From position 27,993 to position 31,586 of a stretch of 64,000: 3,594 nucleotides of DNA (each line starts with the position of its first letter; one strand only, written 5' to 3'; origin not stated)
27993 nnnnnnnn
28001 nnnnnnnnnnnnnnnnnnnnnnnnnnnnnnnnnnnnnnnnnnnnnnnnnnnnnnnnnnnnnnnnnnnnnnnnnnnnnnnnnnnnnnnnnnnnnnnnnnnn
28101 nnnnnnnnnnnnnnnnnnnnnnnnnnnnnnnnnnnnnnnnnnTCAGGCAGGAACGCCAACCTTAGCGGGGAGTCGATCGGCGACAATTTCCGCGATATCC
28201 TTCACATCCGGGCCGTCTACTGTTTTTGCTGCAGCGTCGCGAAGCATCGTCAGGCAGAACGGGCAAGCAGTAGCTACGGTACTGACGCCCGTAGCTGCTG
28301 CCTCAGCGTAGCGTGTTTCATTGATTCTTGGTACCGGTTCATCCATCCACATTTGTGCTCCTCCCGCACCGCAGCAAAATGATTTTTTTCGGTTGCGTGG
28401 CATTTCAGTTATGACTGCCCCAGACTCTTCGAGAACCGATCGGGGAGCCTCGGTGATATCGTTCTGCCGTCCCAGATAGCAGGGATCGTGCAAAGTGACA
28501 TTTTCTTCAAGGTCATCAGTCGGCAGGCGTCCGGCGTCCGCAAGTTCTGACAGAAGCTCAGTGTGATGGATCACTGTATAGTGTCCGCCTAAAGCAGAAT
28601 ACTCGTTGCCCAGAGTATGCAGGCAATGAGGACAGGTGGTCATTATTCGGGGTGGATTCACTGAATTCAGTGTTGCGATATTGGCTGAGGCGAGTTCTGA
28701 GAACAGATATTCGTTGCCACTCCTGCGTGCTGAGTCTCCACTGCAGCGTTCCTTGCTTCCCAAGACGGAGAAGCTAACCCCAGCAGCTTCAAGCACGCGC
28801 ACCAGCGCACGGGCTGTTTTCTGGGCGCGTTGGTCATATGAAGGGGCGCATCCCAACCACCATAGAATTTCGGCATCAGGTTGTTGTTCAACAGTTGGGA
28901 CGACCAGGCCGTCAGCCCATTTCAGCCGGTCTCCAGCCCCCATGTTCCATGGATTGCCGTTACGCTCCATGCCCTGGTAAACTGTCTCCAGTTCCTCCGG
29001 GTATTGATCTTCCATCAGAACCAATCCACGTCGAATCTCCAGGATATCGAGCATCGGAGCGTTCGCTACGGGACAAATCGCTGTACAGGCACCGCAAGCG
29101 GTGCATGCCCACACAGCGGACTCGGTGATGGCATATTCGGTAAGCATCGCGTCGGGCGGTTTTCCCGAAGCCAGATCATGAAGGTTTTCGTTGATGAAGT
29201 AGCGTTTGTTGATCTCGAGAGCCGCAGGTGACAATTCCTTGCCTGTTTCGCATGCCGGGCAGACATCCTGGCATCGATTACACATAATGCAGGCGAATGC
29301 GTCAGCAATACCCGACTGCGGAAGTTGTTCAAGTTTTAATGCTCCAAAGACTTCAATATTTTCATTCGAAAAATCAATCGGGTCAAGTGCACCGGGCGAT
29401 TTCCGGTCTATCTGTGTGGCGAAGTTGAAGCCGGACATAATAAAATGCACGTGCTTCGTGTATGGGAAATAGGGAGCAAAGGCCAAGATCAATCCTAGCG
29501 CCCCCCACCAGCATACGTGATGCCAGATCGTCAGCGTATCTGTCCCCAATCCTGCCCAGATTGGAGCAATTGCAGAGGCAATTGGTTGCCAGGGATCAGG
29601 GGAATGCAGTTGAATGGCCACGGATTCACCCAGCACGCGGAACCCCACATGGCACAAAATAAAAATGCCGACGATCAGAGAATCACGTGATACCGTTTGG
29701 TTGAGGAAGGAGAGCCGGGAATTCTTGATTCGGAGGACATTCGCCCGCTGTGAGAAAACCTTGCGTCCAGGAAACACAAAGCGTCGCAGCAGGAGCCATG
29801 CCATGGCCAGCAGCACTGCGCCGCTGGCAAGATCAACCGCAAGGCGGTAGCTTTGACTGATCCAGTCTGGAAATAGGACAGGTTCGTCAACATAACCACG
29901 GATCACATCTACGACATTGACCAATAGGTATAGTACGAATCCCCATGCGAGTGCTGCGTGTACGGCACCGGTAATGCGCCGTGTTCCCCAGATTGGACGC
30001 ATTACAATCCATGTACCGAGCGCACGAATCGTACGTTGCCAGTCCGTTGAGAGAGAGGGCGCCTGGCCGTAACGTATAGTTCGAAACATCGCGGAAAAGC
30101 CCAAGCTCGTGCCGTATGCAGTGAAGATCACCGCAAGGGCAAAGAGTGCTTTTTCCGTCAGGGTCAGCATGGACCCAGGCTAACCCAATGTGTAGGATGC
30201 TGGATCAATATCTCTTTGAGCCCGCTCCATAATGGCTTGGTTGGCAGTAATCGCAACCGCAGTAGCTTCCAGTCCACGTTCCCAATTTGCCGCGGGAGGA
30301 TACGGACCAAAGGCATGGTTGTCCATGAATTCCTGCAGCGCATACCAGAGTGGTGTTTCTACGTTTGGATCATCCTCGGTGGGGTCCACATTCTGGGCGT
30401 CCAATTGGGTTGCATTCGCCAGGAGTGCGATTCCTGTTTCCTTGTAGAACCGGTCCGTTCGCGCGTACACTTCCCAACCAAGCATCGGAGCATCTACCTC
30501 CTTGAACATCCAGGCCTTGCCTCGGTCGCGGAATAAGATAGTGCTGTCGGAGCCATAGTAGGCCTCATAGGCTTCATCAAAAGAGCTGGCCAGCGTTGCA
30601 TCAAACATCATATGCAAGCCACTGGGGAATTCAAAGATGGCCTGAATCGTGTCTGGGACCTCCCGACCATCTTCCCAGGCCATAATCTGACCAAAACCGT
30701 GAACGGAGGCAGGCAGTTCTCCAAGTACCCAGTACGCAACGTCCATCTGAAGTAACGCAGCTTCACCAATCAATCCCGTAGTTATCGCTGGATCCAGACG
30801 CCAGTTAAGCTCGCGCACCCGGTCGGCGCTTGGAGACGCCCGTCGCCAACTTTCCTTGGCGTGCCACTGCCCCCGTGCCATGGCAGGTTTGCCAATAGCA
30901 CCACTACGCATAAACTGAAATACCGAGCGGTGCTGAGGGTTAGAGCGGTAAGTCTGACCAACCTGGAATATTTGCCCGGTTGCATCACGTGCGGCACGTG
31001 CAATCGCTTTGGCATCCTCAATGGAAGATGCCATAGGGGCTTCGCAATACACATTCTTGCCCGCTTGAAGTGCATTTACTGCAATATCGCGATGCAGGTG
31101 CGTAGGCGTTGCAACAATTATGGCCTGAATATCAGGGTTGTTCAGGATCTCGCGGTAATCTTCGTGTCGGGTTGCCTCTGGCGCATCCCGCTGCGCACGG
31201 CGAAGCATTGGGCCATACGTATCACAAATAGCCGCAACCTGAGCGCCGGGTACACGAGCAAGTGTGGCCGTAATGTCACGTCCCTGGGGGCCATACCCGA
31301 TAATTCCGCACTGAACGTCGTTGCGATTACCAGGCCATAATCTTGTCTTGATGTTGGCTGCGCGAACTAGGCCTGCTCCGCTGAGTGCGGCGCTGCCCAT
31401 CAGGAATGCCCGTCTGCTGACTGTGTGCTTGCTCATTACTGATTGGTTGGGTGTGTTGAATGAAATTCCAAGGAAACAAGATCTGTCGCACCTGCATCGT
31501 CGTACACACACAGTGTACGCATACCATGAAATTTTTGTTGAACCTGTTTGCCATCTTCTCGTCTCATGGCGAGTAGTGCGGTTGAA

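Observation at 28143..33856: Four-gene operon: two Tat-exported Gfo/Idh/MocA dehydrogenases, a signal-less ApbE, and a fused membrane/Fe-S/CCG protein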

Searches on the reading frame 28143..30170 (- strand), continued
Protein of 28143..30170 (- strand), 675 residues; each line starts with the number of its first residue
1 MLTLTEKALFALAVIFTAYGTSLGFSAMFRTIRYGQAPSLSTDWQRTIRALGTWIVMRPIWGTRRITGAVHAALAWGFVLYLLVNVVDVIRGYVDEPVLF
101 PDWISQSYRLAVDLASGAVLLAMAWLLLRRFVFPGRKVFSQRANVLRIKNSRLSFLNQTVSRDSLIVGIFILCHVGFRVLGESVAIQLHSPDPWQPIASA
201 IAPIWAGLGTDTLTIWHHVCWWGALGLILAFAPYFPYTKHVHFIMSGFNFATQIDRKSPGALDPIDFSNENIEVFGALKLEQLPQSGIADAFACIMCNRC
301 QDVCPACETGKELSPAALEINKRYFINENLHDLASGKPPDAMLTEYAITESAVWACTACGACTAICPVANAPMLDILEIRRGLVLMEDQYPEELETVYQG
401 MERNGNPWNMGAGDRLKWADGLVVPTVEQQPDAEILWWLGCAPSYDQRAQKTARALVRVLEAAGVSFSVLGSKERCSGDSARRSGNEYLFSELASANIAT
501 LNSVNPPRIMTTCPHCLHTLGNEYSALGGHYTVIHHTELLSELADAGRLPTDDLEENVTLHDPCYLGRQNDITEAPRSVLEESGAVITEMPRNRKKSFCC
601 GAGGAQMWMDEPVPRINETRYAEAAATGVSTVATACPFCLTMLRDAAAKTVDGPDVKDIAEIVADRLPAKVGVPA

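Call 61: find_encoding_contigs(protein=P0062, flank=10000, max_places=1)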
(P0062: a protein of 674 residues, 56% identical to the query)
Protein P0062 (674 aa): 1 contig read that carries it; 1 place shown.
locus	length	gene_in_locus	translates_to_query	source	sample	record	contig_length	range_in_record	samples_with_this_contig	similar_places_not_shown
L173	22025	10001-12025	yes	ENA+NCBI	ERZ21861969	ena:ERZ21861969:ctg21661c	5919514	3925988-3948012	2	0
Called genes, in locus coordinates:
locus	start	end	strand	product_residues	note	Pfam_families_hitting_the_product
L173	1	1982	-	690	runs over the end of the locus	PF00133:tRNA-synt_1, PF09334:tRNA-synt_1g, PF08264:Anticodon_1 (weak), PF19303:Anticodon_3, PF01588:tRNA_bind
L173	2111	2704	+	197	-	PF00475:IGPD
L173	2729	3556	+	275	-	PF03807:F420_oxidored, PF14748:P5CR_dimer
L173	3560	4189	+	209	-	PF00117:GATase, PF07685:GATase_3 (weak)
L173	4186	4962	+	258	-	PF00977:His_biosynth, PF01207:Dus (weak)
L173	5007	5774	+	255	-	PF00977:His_biosynth, PF01207:Dus (faint)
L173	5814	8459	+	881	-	PF13442:Cytochrome_CBB3 (weak), PF20601:DUF6797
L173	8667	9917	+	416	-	PF12323:HTH_OrfB_IS605, PF01385:OrfB_IS605, PF07282:Cas12f1-like_TNB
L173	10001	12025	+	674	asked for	PF12838:Fer4_7 (faint), PF00037:Fer4 (faint), PF13183:Fer4_8, PF13187:Fer4_9, PF13237:Fer4_10, PF02754:CCG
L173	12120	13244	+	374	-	PF14236:DruA, PF14706:Tnp_DNA_bind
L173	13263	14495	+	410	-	PF01609:DDE_Tnp_1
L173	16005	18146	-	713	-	PF20256:MoCoBD_2, PF02738:MoCoBD_1, PF20256:MoCoBD_2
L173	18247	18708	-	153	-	PF00111:Fer2, PF01799:Fer2_2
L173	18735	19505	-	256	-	PF06439:3keto-disac_hyd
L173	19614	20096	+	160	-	PF01625:PMSR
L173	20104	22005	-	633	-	PF01182:Glucosamine_iso, PF02585:PIG-L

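Call 72: predict_structure(alignment_id=A1)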
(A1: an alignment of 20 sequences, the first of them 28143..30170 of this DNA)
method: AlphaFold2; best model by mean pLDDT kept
length: 675 residues; sequences in the alignment: 20
mean_pLDDT: 74.5   pTM: 0.68
mean pLDDT of the five models: 74.5, 74.3, 74.2, 72.7, 68.4
residues with pLDDT >= 90: 88; 70-90: 358; 50-70: 166; < 50: 63
segments of 3 or more residues with pLDDT < 50: 136-140, 148-158, 385-391, 393-409, 593-607, 671-675
pLDDT, mean of each block of 10 residues (from residue 1): 77 87 89 83 66 61 61 71 74 60 82 87 81 57 50 40 74 90 88 90 90 89 85 78 76 63 67 67 85 75 62 62 80 79 72 65 63 72 55 45 44 66 87 89 74 90 91 77 70 88 93 85 86 94 85 71 73 86 83 47 46 70 86 85 84 88 77 37
secondary structure, 60 per line:
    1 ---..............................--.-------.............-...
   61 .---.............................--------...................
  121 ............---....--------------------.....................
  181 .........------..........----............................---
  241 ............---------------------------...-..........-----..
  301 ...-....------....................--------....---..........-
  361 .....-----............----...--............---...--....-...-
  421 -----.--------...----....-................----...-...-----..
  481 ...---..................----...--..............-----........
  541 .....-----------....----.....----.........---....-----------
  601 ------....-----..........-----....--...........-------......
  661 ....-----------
elements in order (helices of 4 or more, strands of 3 or more residues): H4-33 H44-56 H58-61 H65-93 H102-132 H136-139 H160-189 H196-205 H210-237 H241-252 H285-293 H299-303 H305-308 H315-334 H343-346 H350-359 H361-365 H371-382 H392-403 H412-415 E435-437 H442-445 H447-462 E467-469 H479-483 H487-504 E509-511 H514-527 E533-535 H536-545 E557-560 H565-569 H574-582 E586-589 H607-610 H616-625 E631-634 H637-647 E655-658 H659-664

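Call 81: fold_search(model_id=the predicted structure, library=pdb)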
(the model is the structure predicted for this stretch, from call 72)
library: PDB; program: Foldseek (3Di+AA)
matches with E <= 10: 357; with E <= 0.001: 4
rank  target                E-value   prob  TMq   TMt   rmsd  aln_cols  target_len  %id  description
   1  9ojn                  1.2e-30  1.00  0.82  0.75   4.5       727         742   31  Structure of Mycobacterium smegmatis EtfD (released 2025-05-21)
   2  9a6l_A                1.8e-07  1.00  0.29  0.75   4.0       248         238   18  Integrative model of LUTA-LUTB by crosslinking MS and deep learning (released 2024-09-18)
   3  5odc_B                1.2e-04  1.00  0.28  0.59   4.9       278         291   18  Heterodisulfide reductase / [NiFe]-hydrogenase complex from Methanothermococcus thermolithotrophicus at 2.3 A resoluti (released 2017-08-30)
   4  8rvy_b                2.3e-04  1.00  0.28  0.61   4.8       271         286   20  CryoEM structure of the Elp-Hdr complex of Methanothermobacter marburgensis state 1 (composite structure) (released 2025-05-14)
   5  5evc_A                4.6e-03  1.00  0.19  0.38   8.5       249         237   11  Crystal structure of putative aspartate racemase from Salmonella Typhimurium complexed with sulfate and potassium (released 2015-12-02)
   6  3s7z_B                5.2e-03  1.00  0.19  0.39   8.2       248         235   12  Crystal Structure of Putative Aspartate Racemase from Salmonella Typhimurium Complexed with Succinate (released 2011-10-05)
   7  3s81_B                5.4e-03  1.00  0.20  0.43   8.5       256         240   11  Crystal Structure of Putative Aspartate Racemase from Salmonella Typhimurium (released 2011-06-15)
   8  3s81_C                5.4e-03  1.00  0.19  0.38   8.5       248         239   11  Crystal Structure of Putative Aspartate Racemase from Salmonella Typhimurium (released 2011-06-15)
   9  5hj7_A                5.9e-03  1.00  0.18  0.37   9.3       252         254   11  Glutamate Racemase Mycobacterium tuberculosis (MurI) with bound D-glutamate, 2.3 Angstrom resolution, X-ray diffractio (released 2016-05-25)
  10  3s7z_A                6.6e-03  1.00  0.19  0.40   8.2       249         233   10  Crystal Structure of Putative Aspartate Racemase from Salmonella Typhimurium Complexed with Succinate (released 2011-10-05)
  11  2oho_B                7.8e-03  1.00  0.17  0.35   9.4       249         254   14  Structural Basis for Glutamate Racemase Inhibitor (released 2007-09-25)
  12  2dwu_B                8.5e-03  1.00  0.18  0.36   8.5       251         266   13  Crystal Structure of Glutamate Racemase Isoform RacE1 from Bacillus anthracis (released 2007-06-19)
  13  3s81_A                8.8e-03  1.00  0.19  0.40   8.8       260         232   12  Crystal Structure of Putative Aspartate Racemase from Salmonella Typhimurium (released 2011-06-15)
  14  3s81_D                9.2e-03  1.00  0.19  0.39   8.3       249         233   12  Crystal Structure of Putative Aspartate Racemase from Salmonella Typhimurium (released 2011-06-15)
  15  2gzm_B                9.6e-03  1.00  0.19  0.38   9.2       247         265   12  Crystal Structure of the Glutamate Racemase from Bacillus anthracis (released 2007-05-29)
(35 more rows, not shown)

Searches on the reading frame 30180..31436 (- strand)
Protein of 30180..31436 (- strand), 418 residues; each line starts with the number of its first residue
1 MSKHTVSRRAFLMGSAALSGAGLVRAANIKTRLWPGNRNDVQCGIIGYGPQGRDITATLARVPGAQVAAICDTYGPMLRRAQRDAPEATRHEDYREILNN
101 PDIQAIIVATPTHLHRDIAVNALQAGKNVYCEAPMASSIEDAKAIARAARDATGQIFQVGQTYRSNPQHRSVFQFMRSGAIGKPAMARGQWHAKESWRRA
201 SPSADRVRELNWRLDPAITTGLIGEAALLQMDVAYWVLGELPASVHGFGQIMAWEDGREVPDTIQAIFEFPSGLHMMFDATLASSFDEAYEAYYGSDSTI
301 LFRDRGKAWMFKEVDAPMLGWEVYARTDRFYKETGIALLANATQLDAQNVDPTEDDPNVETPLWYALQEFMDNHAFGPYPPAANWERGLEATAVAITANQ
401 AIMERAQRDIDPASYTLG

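Call 3: search_protein_families(library=pfam, proteins=[window:30180-31436:-], max_evalue=0.01)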
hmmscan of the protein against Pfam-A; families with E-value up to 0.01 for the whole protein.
window:30180-31436:- (418 aa): 4 families
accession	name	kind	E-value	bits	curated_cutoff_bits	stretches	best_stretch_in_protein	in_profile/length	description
PF01408.29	GFO_IDH_MocA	-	5.1e-23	82.5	24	1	42-160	2-119/120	Oxidoreductase family, NAD-binding Rossmann fold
PF22725.1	GFO_IDH_MocA_C3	-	4.8e-14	52.9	27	1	171-291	3-115/124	GFO/IDH/MocA C-terminal domain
PF02894.22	GFO_IDH_MocA_C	-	2.4e-09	37.8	22.9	1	178-301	6-128/218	Oxidoreductase family, C-terminal alpha/beta domain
PF03447.22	NAD_binding_3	-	0.0039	18.3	24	1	47-150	1-107/116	Homoserine dehydrogenase, NAD binding domain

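Call 4: search_protein_families(library=ncbifam, proteins=[window:30180-31436:-], max_evalue=0.01)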
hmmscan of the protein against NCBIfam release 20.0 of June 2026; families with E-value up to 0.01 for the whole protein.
window:30180-31436:- (418 aa): 9 families
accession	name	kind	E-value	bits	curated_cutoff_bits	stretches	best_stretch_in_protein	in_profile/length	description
TIGR04380.1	myo_inos_iolG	equivalog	2.3e-27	95.7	355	1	41-285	2-234/330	inositol 2-dehydrogenase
NF052479.1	LevoglcsnDh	equivalog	6.4e-21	74.5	650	1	88-243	59-207/386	levoglucosan dehydrogenase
NF058561.1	BT_2158_fam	equivalog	1.1e-19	70.4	750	1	7-198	1-190/487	glycoside 3-dehydrogenase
NF040723.1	UDP-GlcNAcDh_Arch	equivalog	1.7e-19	70.5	450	1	42-183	2-140/302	UDP-N-acetylglucosamine 3-dehydrogenase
NF052679.1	InsChiInosDhIolG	equivalog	7e-17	61.5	540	1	41-193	3-157/343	bifunctional inositol 2-dehydrogenase/D-chiro-inositol 1-dehydrogenase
NF041392.1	XylDh_Gfo6_Halo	equivalog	1.2e-14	53.9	350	1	86-282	66-256/350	D-xylose 1-dehydrogenase Gfo6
NF058563.1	BT_2159_fam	equivalog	1e-13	51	650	1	41-188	1-147/350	disaccharide 3-dehydrogenase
NF008607.0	PRK11579.1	subfamily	1.3e-13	50.7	330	1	39-189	3-150/346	oxidoreductase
NF007574.0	PRK10206.1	equivalog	7.7e-09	35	352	1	91-162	54-124/345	oxidoreductase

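Call 48: search_solved_structures(query=window:30180-31436:-, max_evalue=0.00001)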
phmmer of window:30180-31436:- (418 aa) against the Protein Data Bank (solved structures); distinct sequences matched with E-value up to 0.00001: 73 (the best 60 are shown).
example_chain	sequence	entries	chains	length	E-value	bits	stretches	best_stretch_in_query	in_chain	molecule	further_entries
6a3f_A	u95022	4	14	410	4.3e-21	78.7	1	80-243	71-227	Putative dehydrogenase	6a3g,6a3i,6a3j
3ec7_A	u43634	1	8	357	3.3e-20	75.8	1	41-192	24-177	Putative Dehydrogenase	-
2glx_A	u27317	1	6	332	8.4e-19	71.2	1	44-303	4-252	1,5-anhydro-D-fructose reductase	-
4h3v_A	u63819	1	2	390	1e-18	70.9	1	70-249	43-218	Oxidoreductase domain protein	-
5ya8_A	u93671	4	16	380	2.8e-17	66.2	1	92-193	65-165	Scyllo-inositol dehydrogenase with L-glucose dehydrogenase activity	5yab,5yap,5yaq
6ktj_A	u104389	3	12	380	4.6e-17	65.5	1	92-192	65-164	Scyllo-inositol dehydrogenase with L-glucose dehydrogenase activity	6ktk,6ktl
3cea_A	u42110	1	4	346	8.5e-16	61.3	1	38-190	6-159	Myo-inositol 2-dehydrogenase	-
5a02_A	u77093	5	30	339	1.9e-15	60.2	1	59-274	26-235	ALDOSE-ALDOSE OXIDOREDUCTASE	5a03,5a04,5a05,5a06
3c1a_A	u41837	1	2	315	4.1e-15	59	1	35-171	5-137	Putative oxidoreductase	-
4gqa_A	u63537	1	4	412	2.5e-14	56.5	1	76-239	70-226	NAD binding Oxidoreductase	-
4fb5_A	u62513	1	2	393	3.4e-14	56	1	92-189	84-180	Probable oxidoreductase protein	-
7xr9_A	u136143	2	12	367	3.5e-14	56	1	43-193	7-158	DgpA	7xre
4koa_A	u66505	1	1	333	6.7e-14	55.1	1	42-302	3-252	1,5-anhydro-D-fructose reductase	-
6z3c_AAA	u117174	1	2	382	9e-14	54.6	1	38-203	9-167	Gfo/Idh/MocA family oxidoreductase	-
3ezy_A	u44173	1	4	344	1.3e-13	54.1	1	41-298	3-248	Dehydrogenase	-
8tdf_A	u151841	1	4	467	3.1e-10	43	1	43-185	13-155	Dehydrogenase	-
8tdh_A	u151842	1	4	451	4.1e-10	42.6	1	44-185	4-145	Predicted dehydrogenases and related proteins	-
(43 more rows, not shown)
